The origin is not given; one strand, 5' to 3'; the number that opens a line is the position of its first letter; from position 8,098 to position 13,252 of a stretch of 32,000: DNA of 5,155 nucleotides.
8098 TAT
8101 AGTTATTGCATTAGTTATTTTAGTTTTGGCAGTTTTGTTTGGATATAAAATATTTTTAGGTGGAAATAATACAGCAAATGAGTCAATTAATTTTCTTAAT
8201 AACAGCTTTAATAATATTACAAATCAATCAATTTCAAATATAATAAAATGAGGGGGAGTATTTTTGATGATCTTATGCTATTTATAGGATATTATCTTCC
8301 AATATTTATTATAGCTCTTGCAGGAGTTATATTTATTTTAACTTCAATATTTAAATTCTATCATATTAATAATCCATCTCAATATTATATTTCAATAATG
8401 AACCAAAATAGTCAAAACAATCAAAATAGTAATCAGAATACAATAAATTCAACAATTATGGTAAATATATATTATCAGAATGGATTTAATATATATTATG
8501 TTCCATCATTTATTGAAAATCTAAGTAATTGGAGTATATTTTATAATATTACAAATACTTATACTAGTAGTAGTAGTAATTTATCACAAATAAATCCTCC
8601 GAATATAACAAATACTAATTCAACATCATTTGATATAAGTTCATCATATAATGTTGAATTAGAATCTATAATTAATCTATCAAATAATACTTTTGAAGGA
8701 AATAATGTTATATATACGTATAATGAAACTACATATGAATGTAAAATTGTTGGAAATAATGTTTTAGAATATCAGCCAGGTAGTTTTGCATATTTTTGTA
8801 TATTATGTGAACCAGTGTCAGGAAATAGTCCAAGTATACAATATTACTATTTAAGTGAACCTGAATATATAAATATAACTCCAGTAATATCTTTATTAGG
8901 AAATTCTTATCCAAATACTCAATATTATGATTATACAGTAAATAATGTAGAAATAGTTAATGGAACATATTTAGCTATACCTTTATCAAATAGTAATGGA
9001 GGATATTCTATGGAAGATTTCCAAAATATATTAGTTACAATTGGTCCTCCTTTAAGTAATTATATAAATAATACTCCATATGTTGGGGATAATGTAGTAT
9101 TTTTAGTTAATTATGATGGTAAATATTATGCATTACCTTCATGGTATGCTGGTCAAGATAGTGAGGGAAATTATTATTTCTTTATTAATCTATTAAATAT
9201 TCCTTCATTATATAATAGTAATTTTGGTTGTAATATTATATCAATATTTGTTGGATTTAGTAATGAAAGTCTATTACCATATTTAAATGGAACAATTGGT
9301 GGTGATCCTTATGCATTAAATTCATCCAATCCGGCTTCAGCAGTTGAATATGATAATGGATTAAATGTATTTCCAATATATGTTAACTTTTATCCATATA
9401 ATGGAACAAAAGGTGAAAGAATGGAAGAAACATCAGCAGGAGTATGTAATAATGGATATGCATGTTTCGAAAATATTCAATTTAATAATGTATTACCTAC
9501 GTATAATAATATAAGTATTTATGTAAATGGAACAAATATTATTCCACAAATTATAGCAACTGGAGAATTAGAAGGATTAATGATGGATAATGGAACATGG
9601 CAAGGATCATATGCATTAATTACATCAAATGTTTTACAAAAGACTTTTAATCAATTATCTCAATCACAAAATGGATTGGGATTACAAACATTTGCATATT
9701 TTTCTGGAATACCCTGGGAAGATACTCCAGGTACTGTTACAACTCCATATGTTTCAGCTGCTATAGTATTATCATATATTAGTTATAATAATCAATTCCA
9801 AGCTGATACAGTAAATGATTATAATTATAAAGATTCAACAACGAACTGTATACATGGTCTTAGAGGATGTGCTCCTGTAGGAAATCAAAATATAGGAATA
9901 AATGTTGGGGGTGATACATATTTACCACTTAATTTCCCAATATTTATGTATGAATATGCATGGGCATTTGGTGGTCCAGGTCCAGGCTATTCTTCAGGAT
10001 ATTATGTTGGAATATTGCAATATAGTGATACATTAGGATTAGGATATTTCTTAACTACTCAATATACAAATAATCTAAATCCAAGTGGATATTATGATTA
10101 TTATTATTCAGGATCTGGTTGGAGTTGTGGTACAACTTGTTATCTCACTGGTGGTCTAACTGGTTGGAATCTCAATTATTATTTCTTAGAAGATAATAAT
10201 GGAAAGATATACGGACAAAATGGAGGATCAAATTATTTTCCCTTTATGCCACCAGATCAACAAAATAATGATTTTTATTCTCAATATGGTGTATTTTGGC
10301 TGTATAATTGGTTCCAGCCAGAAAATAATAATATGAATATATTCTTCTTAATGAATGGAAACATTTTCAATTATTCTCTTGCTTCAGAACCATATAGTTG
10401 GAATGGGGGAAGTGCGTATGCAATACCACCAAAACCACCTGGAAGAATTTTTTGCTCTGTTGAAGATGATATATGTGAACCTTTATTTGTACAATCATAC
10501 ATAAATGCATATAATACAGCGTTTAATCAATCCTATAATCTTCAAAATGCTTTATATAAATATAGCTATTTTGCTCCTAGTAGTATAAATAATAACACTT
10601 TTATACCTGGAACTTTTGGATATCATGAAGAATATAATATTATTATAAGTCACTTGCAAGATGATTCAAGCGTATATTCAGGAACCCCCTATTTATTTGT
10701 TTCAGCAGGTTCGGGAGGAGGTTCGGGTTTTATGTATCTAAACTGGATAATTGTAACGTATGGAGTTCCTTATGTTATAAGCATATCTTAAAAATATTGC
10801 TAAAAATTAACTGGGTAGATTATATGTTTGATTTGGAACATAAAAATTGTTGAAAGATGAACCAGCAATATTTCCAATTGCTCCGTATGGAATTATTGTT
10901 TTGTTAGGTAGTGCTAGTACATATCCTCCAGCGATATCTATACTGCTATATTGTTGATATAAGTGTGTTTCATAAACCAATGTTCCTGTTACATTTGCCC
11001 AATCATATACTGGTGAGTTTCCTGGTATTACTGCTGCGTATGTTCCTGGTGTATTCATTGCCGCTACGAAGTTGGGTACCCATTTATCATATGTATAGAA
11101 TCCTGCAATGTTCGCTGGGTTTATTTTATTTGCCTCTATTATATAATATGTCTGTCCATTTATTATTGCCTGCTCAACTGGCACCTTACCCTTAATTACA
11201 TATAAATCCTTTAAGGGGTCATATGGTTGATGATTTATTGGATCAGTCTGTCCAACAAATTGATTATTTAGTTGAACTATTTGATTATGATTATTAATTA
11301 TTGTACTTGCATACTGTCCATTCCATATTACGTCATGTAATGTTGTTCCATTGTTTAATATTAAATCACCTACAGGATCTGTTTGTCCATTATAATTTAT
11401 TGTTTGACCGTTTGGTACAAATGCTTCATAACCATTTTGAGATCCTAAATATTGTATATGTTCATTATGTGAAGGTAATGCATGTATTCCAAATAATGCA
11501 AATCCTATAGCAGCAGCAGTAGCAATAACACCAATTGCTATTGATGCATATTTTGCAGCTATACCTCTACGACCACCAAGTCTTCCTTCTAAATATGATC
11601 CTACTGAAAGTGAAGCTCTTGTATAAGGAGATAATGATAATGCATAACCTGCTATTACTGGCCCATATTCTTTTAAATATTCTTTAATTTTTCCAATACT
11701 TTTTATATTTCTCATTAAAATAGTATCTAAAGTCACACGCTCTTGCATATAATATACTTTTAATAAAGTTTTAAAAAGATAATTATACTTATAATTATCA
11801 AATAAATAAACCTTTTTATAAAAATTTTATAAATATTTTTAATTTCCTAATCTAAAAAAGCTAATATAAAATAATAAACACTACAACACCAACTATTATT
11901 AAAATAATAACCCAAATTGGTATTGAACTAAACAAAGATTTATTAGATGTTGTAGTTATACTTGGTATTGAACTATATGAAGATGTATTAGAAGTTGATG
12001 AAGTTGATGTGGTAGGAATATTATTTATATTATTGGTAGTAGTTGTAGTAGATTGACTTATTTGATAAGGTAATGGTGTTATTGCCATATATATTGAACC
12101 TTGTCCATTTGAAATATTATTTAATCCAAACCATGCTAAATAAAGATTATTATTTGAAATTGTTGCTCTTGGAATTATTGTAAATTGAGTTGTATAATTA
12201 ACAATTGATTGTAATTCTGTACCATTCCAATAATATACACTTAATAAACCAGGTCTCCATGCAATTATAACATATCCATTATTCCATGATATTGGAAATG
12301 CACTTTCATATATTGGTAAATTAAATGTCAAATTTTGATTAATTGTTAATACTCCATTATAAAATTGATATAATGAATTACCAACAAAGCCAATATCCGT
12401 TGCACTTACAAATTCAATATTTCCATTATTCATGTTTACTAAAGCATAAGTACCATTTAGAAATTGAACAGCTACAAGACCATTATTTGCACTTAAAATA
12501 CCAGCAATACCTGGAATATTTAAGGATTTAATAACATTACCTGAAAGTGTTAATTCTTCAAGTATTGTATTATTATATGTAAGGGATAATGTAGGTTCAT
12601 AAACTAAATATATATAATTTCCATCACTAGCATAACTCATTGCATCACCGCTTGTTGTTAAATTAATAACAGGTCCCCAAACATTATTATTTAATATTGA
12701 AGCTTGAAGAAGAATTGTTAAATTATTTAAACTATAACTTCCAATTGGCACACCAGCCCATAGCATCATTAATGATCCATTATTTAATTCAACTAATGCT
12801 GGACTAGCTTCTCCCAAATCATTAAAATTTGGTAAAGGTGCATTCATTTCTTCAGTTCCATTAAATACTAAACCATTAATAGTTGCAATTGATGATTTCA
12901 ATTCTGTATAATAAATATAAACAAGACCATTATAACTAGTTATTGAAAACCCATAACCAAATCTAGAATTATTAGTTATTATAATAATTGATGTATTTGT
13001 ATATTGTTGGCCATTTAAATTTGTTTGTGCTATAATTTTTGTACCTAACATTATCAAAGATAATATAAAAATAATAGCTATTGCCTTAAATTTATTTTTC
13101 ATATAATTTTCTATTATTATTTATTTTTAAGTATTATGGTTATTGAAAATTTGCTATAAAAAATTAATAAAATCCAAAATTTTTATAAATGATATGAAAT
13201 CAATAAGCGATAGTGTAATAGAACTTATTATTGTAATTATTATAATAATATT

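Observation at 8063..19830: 11.8-kb island of 13 consecutive extracytoplasmic proteins, 11 with prepilin-like N-termini and no assembly machinery: candidate undescribed surface filament / host-contact system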

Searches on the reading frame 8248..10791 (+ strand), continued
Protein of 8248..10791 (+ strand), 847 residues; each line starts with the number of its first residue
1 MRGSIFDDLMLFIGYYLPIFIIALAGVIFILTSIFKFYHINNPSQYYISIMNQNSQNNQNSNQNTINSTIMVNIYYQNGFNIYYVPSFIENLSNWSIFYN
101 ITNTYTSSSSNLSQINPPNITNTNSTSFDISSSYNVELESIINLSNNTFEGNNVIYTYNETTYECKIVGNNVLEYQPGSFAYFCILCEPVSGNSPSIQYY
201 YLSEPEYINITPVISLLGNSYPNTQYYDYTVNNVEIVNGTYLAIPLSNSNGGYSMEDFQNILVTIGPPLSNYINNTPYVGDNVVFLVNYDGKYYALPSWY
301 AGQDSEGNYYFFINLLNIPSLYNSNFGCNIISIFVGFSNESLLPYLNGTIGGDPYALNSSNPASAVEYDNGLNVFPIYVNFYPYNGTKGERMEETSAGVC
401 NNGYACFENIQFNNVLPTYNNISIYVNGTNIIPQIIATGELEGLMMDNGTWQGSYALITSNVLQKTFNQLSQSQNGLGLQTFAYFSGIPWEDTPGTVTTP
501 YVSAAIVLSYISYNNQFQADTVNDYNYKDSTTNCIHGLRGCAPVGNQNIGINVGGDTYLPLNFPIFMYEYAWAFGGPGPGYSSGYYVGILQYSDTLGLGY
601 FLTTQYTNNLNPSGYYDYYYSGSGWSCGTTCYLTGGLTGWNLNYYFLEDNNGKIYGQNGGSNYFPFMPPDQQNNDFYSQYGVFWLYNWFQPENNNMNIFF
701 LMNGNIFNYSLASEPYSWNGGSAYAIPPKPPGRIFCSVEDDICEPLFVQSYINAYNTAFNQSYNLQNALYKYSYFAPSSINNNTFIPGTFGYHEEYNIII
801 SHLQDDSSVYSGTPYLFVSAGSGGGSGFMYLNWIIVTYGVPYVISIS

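Call 93: find_homologous_proteins(query=P0130, max_evalue=0.001)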
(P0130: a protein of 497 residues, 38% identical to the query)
Query P0130 (497 aa): 101 proteins with E <= 0.001 among 5458 candidates.
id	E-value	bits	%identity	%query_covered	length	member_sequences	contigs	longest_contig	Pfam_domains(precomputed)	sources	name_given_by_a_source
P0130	0.0e+0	1129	100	100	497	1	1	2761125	-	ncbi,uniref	ncbi:hypothetical protein [Sulfurisphaera ohwakuensis]|uniref:hypothetical protein n=1 Tax=Sulfurisp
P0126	1.5e-189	649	66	99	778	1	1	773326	-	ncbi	ncbi:hypothetical protein YN1_3820 [Nanoarchaeota archaeon]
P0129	6.1e-119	416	50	100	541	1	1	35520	-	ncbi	ncbi:MAG: hypothetical protein ACP5HQ_06965 [Thermoprotei archaeon]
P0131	2.0e-103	365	54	76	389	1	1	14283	-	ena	-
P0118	1.4e-82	296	43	98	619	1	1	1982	-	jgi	jgi:hypothetical protein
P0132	7.1e-79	284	47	70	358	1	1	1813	-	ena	-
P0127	2.1e-77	279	40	98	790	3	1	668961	-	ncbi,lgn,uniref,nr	ncbi:hypothetical protein MJ1_0040 [Nanobdella aerobiophila]|uniref:Uncharacterized protein n=1 Tax=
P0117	4.8e-77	278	40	98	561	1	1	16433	-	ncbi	ncbi:MAG: hypothetical protein RXO65_00815, partial [Candidatus Nanopusillus acidilobi]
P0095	3.2e-76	275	41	98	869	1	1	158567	-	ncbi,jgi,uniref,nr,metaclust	ncbi:hypothetical protein Nst1_036 [Candidatus Nanobsidianus stetteri]|uniref:Uncharacterized protei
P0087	4.5e-76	275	41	98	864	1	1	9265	-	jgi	-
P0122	9.2e-75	271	41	98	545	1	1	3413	-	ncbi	ncbi:MAG: hypothetical protein RXN79_03710, partial [Candidatus Nanopusillus sp.]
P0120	1.7e-74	270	41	98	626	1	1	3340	-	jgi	-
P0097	7.9e-73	264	40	98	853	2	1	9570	-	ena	-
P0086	6.4e-72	261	40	98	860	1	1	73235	-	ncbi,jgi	jgi:hypothetical protein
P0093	2.6e-70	256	40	98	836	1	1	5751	-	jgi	-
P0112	2.0e-69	253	39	98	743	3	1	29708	-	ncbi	ncbi:hypothetical protein WIW71_12940 [Stygiolobus sp. CP8521M]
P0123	2.3e-63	233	39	98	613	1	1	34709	-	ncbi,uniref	ncbi:hypothetical protein [Stygiolobus sp. RP850M]|uniref:hypothetical protein n=1 Tax=Stygiolobus s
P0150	3.0e-35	140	37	68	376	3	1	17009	-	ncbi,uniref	ncbi:hypothetical protein [Stygiolobus sp. RP850M]|uniref:hypothetical protein n=1 Tax=Stygiolobus s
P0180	1.0e-28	119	38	56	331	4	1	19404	-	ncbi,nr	ncbi:MAG: hypothetical protein RRE78_05860, partial [Acidianus sp.]|nr:hypothetical protein [Acidian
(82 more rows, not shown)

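Call 95: fold_search(model_id=the predicted structure, library=viral)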
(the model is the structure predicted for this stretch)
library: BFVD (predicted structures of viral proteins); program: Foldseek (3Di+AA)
matches with E <= 10: 164; with E <= 0.001: 0
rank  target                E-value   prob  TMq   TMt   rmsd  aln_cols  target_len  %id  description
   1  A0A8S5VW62            4.7e-03  0.04  0.06  0.06  36.9       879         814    6  (no name in the UniProt tables at hand)
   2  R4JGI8                1.2e-02  0.06  0.08  0.10  31.9       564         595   10  (no name in the UniProt tables at hand)
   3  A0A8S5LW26            2.6e-02  0.06  0.06  0.10  37.1       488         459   12  Uncharacterized protein [Podoviridae sp. ctoyw14]
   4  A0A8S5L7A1            2.7e-02  0.03  0.06  0.05  39.3       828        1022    7  Structural protein [CrAss-like virus sp. ctt4r3]
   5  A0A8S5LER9            3.9e-02  0.06  0.08  0.11  24.1       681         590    9  Head closure knob [Myoviridae sp. ctBDS4]
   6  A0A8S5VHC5            5.1e-02  0.03  0.08  0.07  29.3       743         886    6  Uncharacterized protein [Myoviridae sp. ctkfK18]
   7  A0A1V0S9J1            5.4e-02  0.12  0.08  0.13  22.4       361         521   12  Uncharacterized protein [Catovirus CTV1]
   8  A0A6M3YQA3            1.3e-01  0.06  0.09  0.11  28.0       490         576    8  Capsid protein [Hepeviridae sp.]
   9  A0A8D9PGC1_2          1.9e-01  0.01  0.06  0.05  29.7       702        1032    9  (no name in the UniProt tables at hand)
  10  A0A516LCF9            2.3e-01  0.15  0.09  0.28  19.4       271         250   11  (no name in the UniProt tables at hand)
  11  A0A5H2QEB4            2.4e-01  0.01  0.09  0.08  28.8       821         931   10  (no name in the UniProt tables at hand)
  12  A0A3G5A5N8            2.5e-01  0.02  0.06  0.11  24.2       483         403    9  Uncharacterized protein [Hyperionvirus sp.]
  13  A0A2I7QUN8            2.7e-01  0.03  0.08  0.06  24.8       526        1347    9  (no name in the UniProt tables at hand)
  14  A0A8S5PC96            4.5e-01  0.21  0.08  0.30   7.9       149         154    7  Uncharacterized protein [Siphoviridae sp. ctCeQ13]
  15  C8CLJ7                4.8e-01  0.05  0.07  0.19  26.8       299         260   10  (no name in the UniProt tables at hand)
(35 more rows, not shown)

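Call 96: find_encoding_contigs(protein=P0180, flank=6000, max_places=1)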
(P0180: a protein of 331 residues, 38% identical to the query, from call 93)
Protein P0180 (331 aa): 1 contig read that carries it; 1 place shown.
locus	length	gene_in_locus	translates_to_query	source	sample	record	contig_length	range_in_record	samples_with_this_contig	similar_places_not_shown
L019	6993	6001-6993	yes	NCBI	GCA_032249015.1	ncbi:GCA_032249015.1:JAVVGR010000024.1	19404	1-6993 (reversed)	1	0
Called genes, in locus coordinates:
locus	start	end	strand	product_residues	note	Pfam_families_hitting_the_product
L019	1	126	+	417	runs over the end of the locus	PF01909:NTP_transf_2, PF09249:tRNA_NucTransf2, PF21133:CAA_C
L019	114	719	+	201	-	-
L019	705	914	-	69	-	-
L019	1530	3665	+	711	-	PF01645:Glu_synthase, PF01070:FMN_dh (faint), PF04898:Glu_syn_central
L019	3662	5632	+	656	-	PF01493:GXGXG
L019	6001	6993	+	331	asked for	?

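Call 97: find_encoding_contigs(protein=P0150, flank=6000, max_places=1)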
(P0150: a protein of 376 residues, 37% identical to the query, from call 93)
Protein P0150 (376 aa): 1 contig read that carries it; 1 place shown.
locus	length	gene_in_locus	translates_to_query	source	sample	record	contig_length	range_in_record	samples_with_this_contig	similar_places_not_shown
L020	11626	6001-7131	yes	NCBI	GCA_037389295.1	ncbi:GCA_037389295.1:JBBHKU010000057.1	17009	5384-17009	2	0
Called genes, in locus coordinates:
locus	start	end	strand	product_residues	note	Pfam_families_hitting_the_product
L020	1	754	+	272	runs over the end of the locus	PF00528:BPD_transp_1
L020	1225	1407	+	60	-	-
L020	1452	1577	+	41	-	-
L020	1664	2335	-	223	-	-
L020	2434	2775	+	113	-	-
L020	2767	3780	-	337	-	PF02274:ADI, PF19420:DDAH_eukar (weak)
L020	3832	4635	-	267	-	PF02673:BacA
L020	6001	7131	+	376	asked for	-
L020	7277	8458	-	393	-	-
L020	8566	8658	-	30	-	-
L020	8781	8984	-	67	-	-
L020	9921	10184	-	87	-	-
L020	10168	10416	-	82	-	-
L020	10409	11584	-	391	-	PF02771:Acyl-CoA_dh_N, PF02770:Acyl-CoA_dh_M, PF00441:Acyl-CoA_dh_1, PF22924:ACOX_C_alpha1 (weak), PF08028:Acyl-CoA_dh_2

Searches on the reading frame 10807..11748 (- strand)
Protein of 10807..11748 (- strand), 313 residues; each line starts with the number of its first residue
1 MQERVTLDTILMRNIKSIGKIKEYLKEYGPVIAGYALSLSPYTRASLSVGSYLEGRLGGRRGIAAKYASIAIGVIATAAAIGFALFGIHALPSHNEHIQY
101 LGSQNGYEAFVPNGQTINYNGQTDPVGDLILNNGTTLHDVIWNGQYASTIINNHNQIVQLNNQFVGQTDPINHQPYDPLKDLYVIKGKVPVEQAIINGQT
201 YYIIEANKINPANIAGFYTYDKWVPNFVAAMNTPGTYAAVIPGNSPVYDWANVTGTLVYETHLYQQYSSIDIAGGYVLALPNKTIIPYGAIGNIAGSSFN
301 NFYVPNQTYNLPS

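Call 7: search_protein_families(library=pfam, max_evalue=1, proteins=[window:10807-11748:-])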
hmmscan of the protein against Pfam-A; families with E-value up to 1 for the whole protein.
window:10807-11748:- (313 aa): 2 families
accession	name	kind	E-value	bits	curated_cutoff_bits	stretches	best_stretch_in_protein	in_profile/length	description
PF18343.7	SH3_14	-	0.013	16.1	25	0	178-208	15-46/134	Dda helicase SH3 domain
PF13786.12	DUF4179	-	0.089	13.7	30.1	1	74-137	8-74/94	Domain of unknown function (DUF4179)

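Call 8: search_protein_families(library=ncbifam, max_evalue=1, proteins=[window:10807-11748:-])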
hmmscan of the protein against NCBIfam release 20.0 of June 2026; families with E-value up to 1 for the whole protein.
window:10807-11748:- (313 aa): 0 families

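Call 9: search_protein_families(library=phrogs, max_evalue=0.1, proteins=[window:10807-11748:-])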
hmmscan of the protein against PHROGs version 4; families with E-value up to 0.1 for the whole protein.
window:10807-11748:- (313 aa): 0 families

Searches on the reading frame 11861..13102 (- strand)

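Call 7: search_protein_families(library=pfam, max_evalue=1, proteins=[window:11861-13102:-])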
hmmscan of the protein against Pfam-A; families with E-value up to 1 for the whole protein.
window:11861-13102:- (413 aa): 3 families
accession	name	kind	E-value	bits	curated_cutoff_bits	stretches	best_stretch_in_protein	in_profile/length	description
PF17410.7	Stevor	-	0.05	13.6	25.4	1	348-413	189-254/275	Subtelomeric Variable Open Reading frame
PF02009.21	RIFIN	-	0.055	13.8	32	1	291-412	189-307/327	Rifin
PF20185.3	DUF6548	-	0.19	12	27.3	1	351-411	103-162/164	Family of unknown function (DUF6548)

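Call 8: search_protein_families(library=ncbifam, max_evalue=1, proteins=[window:11861-13102:-])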
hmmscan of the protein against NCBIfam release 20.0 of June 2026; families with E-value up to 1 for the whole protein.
window:11861-13102:- (413 aa): 1 family
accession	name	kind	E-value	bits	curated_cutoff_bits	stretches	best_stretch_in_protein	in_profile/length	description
NF041742.1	WGxxGxxG_fam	subfamily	0.4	11.3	35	0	1-37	1-37/69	WGxxGxxG family protein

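Call 9: search_protein_families(library=phrogs, max_evalue=0.1, proteins=[window:11861-13102:-])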
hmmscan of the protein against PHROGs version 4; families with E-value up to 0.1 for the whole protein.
window:11861-13102:- (413 aa): 0 families
